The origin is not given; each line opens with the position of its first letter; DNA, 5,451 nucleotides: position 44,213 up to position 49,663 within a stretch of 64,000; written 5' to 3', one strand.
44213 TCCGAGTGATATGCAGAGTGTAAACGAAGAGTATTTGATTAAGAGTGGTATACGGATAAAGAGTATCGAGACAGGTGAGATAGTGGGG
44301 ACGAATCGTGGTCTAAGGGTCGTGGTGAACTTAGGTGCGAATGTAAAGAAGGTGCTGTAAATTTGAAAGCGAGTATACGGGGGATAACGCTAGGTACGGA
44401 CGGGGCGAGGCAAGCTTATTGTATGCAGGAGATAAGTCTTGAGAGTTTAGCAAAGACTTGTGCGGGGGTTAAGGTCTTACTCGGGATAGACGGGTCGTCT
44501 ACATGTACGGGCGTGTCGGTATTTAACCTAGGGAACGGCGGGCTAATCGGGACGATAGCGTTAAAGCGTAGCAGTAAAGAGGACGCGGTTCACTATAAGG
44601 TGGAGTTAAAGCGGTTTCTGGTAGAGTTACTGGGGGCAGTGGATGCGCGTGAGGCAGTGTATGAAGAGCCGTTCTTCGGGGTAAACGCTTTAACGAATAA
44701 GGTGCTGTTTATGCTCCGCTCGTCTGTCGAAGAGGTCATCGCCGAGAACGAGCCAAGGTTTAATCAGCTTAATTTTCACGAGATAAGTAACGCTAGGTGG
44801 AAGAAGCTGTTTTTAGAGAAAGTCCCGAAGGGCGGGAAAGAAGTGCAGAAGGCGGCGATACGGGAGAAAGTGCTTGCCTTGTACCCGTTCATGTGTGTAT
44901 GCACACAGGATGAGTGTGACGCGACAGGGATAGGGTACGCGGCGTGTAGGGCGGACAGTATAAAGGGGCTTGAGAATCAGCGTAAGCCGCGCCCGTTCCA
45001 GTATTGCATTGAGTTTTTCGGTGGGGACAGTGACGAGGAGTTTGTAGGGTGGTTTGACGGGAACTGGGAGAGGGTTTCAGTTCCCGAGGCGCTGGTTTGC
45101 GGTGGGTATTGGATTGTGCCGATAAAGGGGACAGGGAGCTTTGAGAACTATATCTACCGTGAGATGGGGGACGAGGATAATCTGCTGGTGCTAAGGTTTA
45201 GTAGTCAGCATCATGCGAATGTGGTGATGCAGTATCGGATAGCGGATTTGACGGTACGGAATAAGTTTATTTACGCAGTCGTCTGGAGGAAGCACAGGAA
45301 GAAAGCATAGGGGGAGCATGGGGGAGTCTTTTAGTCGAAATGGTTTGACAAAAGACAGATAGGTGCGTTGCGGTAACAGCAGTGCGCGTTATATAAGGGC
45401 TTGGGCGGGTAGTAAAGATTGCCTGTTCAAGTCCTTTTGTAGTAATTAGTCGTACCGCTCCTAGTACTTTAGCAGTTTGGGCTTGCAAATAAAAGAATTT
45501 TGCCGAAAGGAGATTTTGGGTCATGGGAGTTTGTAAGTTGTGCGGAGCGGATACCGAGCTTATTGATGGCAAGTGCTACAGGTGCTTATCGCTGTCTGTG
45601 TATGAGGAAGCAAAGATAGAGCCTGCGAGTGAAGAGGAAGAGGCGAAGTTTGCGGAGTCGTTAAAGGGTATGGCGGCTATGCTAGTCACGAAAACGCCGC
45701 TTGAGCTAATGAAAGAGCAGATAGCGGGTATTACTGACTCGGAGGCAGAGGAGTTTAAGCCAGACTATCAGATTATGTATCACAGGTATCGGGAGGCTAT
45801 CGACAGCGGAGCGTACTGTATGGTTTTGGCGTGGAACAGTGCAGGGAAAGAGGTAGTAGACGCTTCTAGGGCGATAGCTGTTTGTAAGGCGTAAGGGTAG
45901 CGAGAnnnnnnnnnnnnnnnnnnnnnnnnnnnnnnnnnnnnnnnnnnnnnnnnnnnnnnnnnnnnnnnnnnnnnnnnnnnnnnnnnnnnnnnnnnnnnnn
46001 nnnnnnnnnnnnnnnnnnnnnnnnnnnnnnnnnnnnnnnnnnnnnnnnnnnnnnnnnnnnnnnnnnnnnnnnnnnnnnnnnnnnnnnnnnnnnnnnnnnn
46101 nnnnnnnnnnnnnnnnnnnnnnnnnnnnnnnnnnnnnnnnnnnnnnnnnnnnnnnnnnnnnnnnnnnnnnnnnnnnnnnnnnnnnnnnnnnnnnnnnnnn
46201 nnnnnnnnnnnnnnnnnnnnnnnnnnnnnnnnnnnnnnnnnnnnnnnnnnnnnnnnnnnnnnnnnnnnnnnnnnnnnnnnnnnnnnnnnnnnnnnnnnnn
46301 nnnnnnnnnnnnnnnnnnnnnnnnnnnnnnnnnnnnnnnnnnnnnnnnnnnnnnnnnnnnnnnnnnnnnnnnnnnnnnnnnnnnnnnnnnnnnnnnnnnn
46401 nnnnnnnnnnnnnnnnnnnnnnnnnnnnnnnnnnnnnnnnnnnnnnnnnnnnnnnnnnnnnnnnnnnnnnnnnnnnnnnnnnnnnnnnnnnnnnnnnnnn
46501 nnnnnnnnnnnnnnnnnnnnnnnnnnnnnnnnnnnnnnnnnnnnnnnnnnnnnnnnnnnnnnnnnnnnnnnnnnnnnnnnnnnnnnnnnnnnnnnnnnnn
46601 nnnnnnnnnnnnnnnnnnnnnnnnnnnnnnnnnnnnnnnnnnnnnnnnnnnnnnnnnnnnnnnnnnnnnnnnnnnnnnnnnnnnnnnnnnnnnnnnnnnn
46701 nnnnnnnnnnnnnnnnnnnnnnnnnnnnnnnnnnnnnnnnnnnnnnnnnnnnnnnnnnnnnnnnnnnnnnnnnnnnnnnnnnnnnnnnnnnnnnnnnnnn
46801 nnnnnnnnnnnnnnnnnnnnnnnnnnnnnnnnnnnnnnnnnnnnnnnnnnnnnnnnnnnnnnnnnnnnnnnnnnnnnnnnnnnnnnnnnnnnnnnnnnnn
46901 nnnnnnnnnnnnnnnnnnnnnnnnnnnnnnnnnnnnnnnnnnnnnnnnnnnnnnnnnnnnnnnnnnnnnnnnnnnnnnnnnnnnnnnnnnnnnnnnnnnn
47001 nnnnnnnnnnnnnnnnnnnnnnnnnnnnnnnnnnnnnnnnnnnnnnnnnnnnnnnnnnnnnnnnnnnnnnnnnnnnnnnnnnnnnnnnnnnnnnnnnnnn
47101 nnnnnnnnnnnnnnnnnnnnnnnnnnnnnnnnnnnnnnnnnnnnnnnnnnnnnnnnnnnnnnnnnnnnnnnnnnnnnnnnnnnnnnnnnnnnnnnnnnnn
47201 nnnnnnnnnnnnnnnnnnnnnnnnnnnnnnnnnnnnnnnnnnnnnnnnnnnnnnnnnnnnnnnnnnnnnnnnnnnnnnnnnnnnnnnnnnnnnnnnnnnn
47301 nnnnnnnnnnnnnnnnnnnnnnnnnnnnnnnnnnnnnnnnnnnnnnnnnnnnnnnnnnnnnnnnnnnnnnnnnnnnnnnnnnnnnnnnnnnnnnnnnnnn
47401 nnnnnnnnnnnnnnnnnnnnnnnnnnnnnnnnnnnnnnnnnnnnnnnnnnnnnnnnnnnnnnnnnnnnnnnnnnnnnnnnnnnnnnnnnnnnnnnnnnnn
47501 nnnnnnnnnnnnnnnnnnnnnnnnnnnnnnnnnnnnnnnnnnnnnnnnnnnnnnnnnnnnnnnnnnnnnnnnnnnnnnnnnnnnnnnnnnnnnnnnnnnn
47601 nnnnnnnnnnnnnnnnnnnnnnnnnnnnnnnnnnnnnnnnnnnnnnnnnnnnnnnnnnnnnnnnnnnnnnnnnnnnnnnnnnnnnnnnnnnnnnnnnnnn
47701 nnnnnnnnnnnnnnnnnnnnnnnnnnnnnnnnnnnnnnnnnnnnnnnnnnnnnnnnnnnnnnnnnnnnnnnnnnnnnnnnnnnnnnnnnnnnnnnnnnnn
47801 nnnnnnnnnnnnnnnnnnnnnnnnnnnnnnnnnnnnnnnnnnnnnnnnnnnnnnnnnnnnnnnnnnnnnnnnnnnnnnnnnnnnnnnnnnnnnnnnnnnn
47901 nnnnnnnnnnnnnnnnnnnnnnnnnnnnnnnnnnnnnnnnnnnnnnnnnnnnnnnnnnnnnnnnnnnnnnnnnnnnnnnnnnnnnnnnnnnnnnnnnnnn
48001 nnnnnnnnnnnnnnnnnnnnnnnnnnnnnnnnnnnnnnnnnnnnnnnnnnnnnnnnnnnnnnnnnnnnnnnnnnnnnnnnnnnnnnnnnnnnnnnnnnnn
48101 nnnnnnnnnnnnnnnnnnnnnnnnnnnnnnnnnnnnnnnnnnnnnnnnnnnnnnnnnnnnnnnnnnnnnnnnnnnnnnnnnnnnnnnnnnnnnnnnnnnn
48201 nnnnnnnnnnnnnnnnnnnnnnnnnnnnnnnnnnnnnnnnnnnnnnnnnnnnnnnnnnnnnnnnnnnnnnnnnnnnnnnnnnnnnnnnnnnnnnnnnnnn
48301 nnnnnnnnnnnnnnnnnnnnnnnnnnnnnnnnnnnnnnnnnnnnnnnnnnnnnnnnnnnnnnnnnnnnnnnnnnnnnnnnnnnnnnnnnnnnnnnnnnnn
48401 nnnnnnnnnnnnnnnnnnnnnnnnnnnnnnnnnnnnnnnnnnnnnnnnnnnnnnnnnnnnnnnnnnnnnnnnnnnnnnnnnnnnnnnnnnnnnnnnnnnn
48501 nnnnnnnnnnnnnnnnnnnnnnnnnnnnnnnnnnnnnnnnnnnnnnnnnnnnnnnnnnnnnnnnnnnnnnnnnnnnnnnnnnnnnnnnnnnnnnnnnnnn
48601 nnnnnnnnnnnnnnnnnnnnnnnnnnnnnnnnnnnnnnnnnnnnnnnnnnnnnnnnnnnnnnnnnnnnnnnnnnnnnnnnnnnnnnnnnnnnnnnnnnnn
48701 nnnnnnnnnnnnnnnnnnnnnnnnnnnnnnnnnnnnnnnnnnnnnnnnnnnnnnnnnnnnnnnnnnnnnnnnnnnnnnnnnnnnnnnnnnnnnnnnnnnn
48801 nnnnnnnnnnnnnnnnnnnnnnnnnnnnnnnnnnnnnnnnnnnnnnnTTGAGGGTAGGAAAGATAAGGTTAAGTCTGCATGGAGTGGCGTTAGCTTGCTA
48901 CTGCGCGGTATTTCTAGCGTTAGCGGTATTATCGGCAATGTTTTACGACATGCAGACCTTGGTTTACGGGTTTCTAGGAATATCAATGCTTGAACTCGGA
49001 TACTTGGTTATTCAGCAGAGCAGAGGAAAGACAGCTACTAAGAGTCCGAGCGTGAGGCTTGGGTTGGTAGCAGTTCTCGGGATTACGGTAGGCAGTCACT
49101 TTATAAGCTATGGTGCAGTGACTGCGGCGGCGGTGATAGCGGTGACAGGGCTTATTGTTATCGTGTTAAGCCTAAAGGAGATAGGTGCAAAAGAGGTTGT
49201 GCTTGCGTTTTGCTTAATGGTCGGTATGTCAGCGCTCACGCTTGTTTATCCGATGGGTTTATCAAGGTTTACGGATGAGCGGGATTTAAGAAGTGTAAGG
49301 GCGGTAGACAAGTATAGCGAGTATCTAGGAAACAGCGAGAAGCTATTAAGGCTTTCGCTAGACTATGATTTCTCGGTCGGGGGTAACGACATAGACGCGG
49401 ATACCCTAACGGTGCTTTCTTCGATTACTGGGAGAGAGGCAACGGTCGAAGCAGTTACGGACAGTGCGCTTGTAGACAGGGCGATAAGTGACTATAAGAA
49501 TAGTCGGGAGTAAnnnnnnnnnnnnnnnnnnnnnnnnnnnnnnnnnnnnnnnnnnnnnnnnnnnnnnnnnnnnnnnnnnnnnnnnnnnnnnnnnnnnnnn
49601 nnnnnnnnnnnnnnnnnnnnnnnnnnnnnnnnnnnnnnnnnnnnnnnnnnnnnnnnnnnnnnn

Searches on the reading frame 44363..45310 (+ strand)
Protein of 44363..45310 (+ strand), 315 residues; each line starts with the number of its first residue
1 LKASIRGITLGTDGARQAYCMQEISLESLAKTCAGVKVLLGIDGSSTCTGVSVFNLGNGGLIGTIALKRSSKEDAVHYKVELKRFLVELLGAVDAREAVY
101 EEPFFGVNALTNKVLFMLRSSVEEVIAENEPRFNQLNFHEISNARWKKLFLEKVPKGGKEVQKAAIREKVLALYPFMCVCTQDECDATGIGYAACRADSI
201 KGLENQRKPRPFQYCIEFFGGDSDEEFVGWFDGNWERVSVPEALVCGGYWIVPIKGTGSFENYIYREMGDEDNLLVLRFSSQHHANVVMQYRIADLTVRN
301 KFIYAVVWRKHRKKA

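Call 8: search_protein_families(library=pfam, proteins=[window:44363-45310:+], max_evalue=0.001)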
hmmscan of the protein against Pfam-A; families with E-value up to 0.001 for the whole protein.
window:44363-45310:+ (315 aa): 0 families

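Call 68: search_protein_families(library=phrogs, proteins=[window:44363-45310:+], max_evalue=0.001)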
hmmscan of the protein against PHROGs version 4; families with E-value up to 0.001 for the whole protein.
window:44363-45310:+ (315 aa): 2 families
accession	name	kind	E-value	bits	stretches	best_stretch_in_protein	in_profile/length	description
phrog_159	-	DNA, RNA and nucleotide metabolism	9.4e-15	55.4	1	39-202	90-254/330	RuvC-like Holliday junction resolvase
phrog_827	-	DNA, RNA and nucleotide metabolism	0.00077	20.7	0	38-194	2-155/161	Holliday junction resolvase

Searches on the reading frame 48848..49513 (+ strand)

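Call 49: search_protein_families(library=pfam, proteins=[window:48848-49513:+], max_evalue=0.001)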
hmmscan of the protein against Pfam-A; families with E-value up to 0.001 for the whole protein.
window:48848-49513:+ (221 aa): 0 families

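Call 93: search_protein_families(library=pfam, proteins=[window:48848-49513:+], max_evalue=1)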
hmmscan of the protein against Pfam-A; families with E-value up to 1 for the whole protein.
window:48848-49513:+ (221 aa): 1 family
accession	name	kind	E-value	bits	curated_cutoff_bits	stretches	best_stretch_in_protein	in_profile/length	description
PF11992.13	TgpA_N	-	0.69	9.3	30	1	20-119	2-104/333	TgpA N-terminal domain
